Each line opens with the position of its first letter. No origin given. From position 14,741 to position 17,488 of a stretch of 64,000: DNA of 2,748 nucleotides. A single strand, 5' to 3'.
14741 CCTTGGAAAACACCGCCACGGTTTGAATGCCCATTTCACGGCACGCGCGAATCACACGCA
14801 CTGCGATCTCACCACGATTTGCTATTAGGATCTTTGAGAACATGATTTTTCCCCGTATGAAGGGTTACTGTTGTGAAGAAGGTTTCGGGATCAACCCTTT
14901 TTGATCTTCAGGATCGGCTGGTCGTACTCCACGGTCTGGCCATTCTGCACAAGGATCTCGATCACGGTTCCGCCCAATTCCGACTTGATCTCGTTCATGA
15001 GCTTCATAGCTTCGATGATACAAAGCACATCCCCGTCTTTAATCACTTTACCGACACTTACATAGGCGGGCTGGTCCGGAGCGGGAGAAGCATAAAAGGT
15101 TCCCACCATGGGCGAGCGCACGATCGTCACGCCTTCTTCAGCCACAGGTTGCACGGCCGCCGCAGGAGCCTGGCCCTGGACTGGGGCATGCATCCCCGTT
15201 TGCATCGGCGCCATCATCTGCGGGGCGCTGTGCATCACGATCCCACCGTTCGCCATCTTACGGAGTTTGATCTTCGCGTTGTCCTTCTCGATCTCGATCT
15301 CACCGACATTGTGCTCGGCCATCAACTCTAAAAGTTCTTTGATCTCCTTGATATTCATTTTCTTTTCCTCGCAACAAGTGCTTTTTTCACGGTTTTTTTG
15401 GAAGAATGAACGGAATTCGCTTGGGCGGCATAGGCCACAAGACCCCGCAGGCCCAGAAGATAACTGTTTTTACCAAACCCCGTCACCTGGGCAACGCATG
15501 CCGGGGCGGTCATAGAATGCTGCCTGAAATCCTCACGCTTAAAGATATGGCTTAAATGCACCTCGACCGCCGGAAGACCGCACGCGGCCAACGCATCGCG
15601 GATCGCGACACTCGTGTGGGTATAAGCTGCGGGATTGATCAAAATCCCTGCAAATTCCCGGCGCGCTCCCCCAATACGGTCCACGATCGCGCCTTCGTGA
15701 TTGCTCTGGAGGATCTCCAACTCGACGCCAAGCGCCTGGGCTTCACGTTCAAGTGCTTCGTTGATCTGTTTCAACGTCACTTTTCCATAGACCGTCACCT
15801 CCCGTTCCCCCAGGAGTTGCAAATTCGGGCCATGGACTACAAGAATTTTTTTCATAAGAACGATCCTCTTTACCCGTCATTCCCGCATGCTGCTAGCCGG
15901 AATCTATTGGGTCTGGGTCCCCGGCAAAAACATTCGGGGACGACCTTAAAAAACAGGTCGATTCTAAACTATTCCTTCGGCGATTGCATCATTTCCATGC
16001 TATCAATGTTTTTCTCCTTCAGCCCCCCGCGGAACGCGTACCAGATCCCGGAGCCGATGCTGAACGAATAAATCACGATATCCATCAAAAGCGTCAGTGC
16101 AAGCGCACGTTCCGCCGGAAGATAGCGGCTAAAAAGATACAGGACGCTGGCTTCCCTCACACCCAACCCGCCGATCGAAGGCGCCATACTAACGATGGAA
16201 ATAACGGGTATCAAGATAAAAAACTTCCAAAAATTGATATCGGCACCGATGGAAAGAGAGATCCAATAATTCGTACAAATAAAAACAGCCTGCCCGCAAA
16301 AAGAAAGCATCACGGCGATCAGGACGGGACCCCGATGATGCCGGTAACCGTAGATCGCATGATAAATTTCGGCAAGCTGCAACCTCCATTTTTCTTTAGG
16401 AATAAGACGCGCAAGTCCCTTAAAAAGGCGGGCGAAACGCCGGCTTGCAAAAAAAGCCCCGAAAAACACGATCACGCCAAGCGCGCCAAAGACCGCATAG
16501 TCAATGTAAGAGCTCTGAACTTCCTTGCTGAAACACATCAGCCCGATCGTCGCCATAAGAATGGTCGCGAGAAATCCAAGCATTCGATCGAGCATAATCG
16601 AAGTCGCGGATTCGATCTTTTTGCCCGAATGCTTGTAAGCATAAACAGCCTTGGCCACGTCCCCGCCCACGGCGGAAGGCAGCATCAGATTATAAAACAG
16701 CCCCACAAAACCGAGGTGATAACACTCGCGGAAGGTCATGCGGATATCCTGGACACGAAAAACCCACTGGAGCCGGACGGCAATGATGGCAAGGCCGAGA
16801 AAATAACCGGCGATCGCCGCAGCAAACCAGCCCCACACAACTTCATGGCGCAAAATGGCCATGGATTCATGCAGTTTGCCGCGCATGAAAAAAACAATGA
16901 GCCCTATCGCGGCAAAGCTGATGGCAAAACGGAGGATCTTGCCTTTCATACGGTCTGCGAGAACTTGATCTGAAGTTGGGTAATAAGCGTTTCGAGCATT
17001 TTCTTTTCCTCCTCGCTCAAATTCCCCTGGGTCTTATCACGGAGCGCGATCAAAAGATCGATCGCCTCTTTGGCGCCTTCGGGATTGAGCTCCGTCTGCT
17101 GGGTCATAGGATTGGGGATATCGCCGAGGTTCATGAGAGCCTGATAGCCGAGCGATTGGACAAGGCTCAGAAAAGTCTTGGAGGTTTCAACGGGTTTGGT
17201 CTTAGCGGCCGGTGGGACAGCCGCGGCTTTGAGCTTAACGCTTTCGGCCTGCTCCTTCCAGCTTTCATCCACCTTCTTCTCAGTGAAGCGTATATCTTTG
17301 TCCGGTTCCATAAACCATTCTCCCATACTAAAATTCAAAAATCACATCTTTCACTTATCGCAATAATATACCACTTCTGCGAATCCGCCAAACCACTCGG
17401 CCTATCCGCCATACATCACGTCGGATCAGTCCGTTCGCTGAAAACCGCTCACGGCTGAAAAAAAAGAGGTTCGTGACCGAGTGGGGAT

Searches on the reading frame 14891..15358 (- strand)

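Call 8: search_protein_families(library=pfam, proteins=[window:14891-15358:-], max_evalue=0.01)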
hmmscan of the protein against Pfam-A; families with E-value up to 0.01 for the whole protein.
window:14891-15358:- (155 aa): 3 families
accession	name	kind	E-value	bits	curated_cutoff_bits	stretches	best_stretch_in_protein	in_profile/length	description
PF00364.28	Biotin_lipoyl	-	5.1e-22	77.9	22.1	1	80-152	3-73/73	Biotin-requiring enzyme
PF13533.13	Biotin_lipoyl_2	-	0.00013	22.1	29.8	0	124-152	3-31/32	Biotin-lipoyl like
PF01597.25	GCV_H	-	0.0054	17.1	22.2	0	101-135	40-74/122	Glycine cleavage H-protein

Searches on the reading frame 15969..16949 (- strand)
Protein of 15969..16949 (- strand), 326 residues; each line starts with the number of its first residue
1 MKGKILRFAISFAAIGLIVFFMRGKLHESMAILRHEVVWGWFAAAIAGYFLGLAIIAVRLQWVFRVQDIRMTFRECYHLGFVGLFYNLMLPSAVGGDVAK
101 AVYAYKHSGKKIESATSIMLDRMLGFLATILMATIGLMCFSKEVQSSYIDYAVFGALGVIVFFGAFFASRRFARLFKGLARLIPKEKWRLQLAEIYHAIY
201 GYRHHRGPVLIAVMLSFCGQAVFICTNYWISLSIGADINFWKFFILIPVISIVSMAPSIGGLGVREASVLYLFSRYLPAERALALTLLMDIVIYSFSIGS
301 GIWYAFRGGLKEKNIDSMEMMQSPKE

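Call 8: search_protein_families(library=pfam, proteins=[window:15969-16949:-], max_evalue=0.01)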
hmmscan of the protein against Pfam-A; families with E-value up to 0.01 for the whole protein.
window:15969-16949:- (326 aa): 1 family
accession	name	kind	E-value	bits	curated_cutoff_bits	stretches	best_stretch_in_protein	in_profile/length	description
PF03706.18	LPG_synthase_TM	-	4.1e-35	122.1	33.4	1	5-297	2-298/302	Lysylphosphatidylglycerol synthase TM region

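Call 67: search_protein_families(library=ncbifam, proteins=[window:15969-16949:-], max_evalue=0.01)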
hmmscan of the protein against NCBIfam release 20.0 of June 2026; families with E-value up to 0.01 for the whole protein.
window:15969-16949:- (326 aa): 1 family
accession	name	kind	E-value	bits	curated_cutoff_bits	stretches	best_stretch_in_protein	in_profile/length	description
TIGR00374.1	TIGR00374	subfamily_domain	9.6e-22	77.8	43.2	1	9-298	2-303/323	flippase-like domain-containing protein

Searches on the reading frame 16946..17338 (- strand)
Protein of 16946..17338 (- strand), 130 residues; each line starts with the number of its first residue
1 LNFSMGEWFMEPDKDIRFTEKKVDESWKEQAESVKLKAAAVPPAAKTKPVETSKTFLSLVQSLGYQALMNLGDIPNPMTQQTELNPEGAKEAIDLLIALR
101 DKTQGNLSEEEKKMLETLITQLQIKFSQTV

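Call 47: search_protein_families(library=pfam, proteins=[window:16946-17338:-], max_evalue=0.001)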
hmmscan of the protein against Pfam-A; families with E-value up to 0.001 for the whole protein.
window:16946-17338:- (130 aa): 1 family
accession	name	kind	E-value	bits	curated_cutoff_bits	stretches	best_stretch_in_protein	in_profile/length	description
PF08899.16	DUF1844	-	3.3e-23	82.1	27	1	55-127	3-75/76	Domain of unknown function (DUF1844)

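Call 67: search_protein_families(library=ncbifam, proteins=[window:16946-17338:-], max_evalue=0.01)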
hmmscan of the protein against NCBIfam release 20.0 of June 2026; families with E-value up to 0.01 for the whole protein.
window:16946-17338:- (130 aa): 0 families
